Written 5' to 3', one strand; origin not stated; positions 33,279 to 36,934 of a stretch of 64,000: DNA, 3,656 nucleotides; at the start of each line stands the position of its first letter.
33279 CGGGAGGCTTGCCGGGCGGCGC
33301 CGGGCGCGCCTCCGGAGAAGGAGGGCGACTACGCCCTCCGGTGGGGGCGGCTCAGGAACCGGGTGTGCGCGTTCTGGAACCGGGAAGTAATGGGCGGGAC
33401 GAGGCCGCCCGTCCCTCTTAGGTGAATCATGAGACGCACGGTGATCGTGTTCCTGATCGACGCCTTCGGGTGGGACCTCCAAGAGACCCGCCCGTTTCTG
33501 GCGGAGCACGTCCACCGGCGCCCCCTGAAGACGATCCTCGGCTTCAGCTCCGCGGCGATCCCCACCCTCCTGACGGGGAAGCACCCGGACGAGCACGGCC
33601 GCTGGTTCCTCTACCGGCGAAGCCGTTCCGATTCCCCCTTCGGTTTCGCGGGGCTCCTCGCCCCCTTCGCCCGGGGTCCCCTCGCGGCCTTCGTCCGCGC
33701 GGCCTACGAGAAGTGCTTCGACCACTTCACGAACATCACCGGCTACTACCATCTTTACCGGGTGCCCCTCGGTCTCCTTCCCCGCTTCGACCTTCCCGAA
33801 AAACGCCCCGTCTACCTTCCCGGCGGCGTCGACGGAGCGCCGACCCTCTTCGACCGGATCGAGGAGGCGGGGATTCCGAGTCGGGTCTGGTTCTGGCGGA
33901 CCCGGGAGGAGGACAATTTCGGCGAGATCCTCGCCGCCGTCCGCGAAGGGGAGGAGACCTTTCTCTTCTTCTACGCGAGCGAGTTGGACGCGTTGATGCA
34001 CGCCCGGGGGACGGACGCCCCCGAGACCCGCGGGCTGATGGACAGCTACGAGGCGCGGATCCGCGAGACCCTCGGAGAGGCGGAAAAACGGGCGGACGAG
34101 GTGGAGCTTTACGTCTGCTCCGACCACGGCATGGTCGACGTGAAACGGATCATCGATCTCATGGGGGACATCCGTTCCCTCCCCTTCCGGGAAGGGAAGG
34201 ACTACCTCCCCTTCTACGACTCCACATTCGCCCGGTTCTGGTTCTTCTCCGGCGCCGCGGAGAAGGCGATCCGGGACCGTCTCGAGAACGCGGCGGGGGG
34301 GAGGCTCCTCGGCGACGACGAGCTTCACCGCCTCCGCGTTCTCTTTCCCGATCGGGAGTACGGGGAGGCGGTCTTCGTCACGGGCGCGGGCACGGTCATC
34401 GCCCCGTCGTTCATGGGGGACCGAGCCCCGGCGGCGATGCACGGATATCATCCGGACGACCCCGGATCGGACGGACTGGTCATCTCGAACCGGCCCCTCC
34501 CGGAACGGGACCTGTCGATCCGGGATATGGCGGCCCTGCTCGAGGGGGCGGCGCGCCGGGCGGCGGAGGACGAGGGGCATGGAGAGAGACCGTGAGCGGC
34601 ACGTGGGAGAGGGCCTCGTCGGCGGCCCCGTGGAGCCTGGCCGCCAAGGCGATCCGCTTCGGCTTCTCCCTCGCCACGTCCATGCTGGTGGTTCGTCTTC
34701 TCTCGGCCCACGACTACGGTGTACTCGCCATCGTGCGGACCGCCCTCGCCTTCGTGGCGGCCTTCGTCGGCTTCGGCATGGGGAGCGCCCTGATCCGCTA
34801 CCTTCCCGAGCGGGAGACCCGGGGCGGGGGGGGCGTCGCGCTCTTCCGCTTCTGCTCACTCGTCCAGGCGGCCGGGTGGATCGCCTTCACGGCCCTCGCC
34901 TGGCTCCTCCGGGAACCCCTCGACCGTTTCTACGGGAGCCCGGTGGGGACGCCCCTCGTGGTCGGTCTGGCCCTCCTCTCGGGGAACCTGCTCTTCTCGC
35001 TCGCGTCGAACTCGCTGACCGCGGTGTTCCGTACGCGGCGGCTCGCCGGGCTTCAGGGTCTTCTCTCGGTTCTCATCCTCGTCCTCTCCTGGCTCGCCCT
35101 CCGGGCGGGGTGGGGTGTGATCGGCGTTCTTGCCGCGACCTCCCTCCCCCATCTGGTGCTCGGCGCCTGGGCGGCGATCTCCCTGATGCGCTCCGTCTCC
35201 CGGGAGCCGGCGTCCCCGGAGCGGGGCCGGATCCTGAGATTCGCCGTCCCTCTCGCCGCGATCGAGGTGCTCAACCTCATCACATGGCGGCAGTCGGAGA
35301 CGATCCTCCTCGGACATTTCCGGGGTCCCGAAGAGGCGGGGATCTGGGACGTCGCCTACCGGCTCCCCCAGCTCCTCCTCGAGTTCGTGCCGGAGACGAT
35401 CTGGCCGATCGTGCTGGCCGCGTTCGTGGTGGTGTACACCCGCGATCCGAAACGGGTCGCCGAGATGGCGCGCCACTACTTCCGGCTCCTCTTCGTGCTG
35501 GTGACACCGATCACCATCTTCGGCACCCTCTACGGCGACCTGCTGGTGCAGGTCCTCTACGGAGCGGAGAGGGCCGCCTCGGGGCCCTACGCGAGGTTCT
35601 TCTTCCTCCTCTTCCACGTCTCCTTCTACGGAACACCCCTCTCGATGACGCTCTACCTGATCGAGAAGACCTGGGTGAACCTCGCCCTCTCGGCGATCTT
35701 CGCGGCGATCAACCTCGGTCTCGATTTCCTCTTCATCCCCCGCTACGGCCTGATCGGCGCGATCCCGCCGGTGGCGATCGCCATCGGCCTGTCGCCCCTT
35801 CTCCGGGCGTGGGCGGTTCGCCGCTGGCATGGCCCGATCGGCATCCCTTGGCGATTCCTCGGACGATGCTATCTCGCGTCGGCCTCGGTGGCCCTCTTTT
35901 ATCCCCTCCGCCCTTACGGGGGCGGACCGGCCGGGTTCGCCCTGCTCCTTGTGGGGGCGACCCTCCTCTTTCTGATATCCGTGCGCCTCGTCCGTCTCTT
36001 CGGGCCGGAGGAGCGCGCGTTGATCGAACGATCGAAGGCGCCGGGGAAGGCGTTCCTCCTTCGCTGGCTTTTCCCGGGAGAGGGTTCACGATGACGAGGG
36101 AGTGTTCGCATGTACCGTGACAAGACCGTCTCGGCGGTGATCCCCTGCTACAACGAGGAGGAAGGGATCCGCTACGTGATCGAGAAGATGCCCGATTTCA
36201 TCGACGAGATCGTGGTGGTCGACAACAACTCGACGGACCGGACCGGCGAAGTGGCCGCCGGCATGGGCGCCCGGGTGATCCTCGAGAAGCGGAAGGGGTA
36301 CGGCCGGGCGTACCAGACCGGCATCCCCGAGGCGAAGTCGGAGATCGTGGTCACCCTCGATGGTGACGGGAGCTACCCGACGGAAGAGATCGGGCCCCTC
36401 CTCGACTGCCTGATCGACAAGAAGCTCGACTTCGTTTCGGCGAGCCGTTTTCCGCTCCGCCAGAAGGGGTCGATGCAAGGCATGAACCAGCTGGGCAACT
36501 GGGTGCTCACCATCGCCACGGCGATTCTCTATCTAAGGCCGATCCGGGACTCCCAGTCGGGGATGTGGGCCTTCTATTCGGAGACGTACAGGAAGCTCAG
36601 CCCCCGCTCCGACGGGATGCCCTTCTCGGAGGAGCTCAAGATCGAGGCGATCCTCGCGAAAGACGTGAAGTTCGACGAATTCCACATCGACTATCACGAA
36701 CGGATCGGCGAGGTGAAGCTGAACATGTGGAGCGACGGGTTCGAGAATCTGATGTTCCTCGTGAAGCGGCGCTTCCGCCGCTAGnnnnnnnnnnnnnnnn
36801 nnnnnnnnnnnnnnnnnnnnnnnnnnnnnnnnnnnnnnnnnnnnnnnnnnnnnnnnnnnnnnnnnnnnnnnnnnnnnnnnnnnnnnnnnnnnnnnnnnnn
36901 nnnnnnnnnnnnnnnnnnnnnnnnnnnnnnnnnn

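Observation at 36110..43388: Two large paralogous GT-C-like membrane proteins bracket the Wzy polymerase and follow a polyprenyl-phosphate GT2: candidate periplasmic polysaccharide-decoration module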

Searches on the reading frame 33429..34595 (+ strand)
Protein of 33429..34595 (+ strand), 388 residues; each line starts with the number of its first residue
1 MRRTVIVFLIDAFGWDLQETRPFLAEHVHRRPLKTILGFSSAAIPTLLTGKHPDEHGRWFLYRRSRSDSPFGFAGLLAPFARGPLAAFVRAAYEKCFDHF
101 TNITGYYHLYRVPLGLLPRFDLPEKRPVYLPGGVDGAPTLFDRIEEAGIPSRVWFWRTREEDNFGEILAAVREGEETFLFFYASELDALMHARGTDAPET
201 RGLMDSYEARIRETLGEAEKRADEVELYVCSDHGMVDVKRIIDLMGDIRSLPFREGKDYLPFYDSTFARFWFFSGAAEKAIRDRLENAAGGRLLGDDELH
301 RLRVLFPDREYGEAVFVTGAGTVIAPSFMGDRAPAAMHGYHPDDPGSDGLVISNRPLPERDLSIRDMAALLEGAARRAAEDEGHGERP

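Call 6: search_protein_families(library=pfam, proteins=[window:33429-34595:+], max_evalue=0.01)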
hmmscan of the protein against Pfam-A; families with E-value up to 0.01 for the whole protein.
window:33429-34595:+ (388 aa): 1 family
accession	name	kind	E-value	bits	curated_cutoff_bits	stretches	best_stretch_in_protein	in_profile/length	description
PF01663.27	Phosphodiest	-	1.8e-12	48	23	1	166-244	147-232/342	Type I phosphodiesterase / nucleotide pyrophosphatase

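Call 11: search_protein_families(library=ncbifam, proteins=[window:33429-34595:+], max_evalue=0.01)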
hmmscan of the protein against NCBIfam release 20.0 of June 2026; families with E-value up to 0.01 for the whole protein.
window:33429-34595:+ (388 aa): 0 families

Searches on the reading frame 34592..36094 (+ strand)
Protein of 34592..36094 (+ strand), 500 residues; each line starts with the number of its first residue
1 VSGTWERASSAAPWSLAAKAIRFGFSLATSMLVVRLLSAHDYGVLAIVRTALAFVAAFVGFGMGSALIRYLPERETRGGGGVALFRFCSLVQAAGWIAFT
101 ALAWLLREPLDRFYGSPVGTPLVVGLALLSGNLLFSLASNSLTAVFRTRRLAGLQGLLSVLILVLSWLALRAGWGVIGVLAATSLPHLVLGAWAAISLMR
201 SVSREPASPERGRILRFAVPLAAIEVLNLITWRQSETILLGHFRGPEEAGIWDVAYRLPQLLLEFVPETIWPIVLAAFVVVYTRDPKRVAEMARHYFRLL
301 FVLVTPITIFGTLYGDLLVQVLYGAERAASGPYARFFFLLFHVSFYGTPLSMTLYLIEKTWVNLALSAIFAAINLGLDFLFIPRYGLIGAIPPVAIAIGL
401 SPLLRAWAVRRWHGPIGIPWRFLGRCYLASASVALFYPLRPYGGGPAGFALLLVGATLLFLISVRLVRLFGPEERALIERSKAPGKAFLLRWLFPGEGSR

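Call 6: search_protein_families(library=pfam, proteins=[window:34592-36094:+], max_evalue=0.01)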
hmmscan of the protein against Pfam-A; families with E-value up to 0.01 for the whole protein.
window:34592-36094:+ (500 aa): 2 families
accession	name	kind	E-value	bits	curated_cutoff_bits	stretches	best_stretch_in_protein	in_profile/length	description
PF13440.11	Polysacc_synt_3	-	9.8e-23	81.3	23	1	33-325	2-286/293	Polysaccharide biosynthesis protein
PF01943.22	Polysacc_synt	-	1.1e-12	48.5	28.2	1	14-265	7-257/274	Polysaccharide biosynthesis protein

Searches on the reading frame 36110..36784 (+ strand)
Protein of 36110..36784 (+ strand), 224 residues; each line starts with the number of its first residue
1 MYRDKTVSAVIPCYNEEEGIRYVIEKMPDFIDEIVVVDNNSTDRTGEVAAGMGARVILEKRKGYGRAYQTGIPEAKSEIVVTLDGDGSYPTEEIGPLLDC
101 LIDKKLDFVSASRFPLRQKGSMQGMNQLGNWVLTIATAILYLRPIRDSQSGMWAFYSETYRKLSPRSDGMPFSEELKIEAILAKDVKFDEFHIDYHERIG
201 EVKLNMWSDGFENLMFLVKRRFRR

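Call 6: search_protein_families(library=pfam, proteins=[window:36110-36784:+], max_evalue=0.01)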
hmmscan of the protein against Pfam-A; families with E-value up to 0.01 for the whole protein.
window:36110-36784:+ (224 aa): 2 families
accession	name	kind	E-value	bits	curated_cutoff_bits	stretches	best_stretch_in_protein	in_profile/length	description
PF00535.33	Glycos_transf_2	-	6.2e-22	78.7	23.3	1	8-119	1-121/168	Glycosyl transferase family 2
PF13641.12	Glyco_tranf_2_3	-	0.00068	20.1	27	1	7-124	3-134/230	Glycosyltransferase like family 2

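Call 11: search_protein_families(library=ncbifam, proteins=[window:36110-36784:+], max_evalue=0.01)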
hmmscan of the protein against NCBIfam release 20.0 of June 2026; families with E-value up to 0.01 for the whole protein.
window:36110-36784:+ (224 aa): 17 families
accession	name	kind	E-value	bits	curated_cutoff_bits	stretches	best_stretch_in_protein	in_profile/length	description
TIGR04182.1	glyco_TIGR04182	equivalog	4.8e-38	131.2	325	1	7-215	2-212/293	S-layer glycoprotein N-glycosyltransferase AglJ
NF041391.1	DPhHxTase_Halo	equivalog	5.7e-32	110.4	375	1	13-212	3-200/213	dolichyl-phosphate hexose transferase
NF058614.1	PPMAGASynPpgS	equivalog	9.2e-17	61.2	370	1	9-179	4-180/226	polyprenyl-phospho-N-acetylgalactosaminyl synthase PpgS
NF010496.0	PRK13915.1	equivalog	1.4e-13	50.6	262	1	4-119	30-162/307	glucosyl-3-phosphoglycerate synthase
TIGR04283.1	glyco_like_mftF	equivalog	7.8e-12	45.2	182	1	7-121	1-114/221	TIGR04283 family arsenosugar biosynthesis glycosyltransferase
TIGR03937.1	PgaC_IcaA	equivalog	4.9e-09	35.6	422.3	1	5-89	45-138/407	poly-beta-1,6-N-acetyl-D-glucosamine synthase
NF038302.1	EPS_HpsE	equivalog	1.4e-08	34.1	300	1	8-87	4-97/307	hormogonium polysaccharide biosynthesis glycosyltransferase HpsE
NF007986.1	PRK10714.1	equivalog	2.1e-07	30.3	529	1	5-114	6-127/316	undecaprenyl-phosphate 4-deoxy-4-formamido-L-arabinose transferase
NF041875.1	EPS_EpsD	equivalog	1.1e-05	25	370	1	7-87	1-90/325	exopolysaccharide biosynthesis glycosyltransferase EpsD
TIGR03965.1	mycofact_glyco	equivalog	1.7e-05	23.9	280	1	5-87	74-165/467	mycofactocin biosynthesis glycosyltransferase MftF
TIGR04195.1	S_glycosyl_SunS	equivalog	0.00044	19.2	350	1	6-92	58-146/421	SunS family peptide S-glycosyltransferase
NF047683.1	TeichurnBiosyTuaG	equivalog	0.00059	19.5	400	1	4-112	5-122/252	teichuronic acid biosynthesis protein TuaG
NF007482.0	PRK10073.1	equivalog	0.0011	18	423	1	4-108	5-117/334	glycosyltransferase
NF045692.1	OglycostaseCruG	equivalog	0.0012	17.9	600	1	6-121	42-173/386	2'-O-glycosyltransferase CruG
NF047588.1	GlcsyltransPgfSStrep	equivalog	0.0024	17.1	500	1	7-136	3-141/308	glycosyltransferase PgfS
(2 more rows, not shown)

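Call 54: search_solved_structures(query=window:36110-36781:+, max_evalue=0.001)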
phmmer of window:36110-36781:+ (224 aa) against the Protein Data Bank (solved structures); distinct sequences matched with E-value up to 0.001: 14.
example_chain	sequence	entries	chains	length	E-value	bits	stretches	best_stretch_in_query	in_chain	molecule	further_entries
5mlz_A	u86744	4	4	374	1.4e-10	44.8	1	3-185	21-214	Dolichol monophosphate mannose synthase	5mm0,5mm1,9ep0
4y6n_A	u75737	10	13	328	1.5e-06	31.6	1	5-150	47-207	Glucosyl-3-phosphoglycerate synthase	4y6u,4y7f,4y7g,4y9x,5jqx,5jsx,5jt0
3e25_A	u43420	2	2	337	1.7e-06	31.5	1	5-150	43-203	Putative uncharacterized protein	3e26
4ddz_A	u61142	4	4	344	1.8e-06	31.4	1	5-150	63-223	GLUCOSYL-3-PHOSPHOGLYCERATE SYNTHASE (GpgS) | Glucosyl-3-phosphoglycerate synthase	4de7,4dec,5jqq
22ao_A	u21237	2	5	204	3.9e-06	30.3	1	7-94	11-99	GmaR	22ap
3ckj_A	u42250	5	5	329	7e-06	29.5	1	5-96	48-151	Putative uncharacterized protein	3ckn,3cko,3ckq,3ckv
7p5l_A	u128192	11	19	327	8.7e-06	29.1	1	5-121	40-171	Glucosyl-3-phosphoglycerate synthase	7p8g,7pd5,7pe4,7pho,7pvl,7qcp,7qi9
7pdo_A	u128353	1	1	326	9.2e-06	29.1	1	5-121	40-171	Glucosyl-3-phosphoglycerate synthase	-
9bhc_C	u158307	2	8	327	1.8e-05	28.1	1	5-113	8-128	Undecaprenyl-phosphate 4-deoxy-4-formamido-L-arabinose transferase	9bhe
8vxh_A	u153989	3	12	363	2.3e-05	27.8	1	5-113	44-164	Undecaprenyl-phosphate 4-deoxy-4-formamido-L-arabinose transferase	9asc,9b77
9hwj_A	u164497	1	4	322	6.2e-05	26.4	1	5-113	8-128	Undecaprenyl-phosphate 4-deoxy-4-formamido-L-arabinose transferase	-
6yv7_B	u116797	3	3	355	0.00052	23.3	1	6-148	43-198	Glycosyl transferase, family 2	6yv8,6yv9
6yv7_A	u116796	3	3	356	0.00052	23.3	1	6-148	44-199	Glycosyl transferase, family 2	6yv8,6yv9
3f1y_A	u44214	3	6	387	0.00093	22.5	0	6-72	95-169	Mannosyl-3-phosphoglycerate synthase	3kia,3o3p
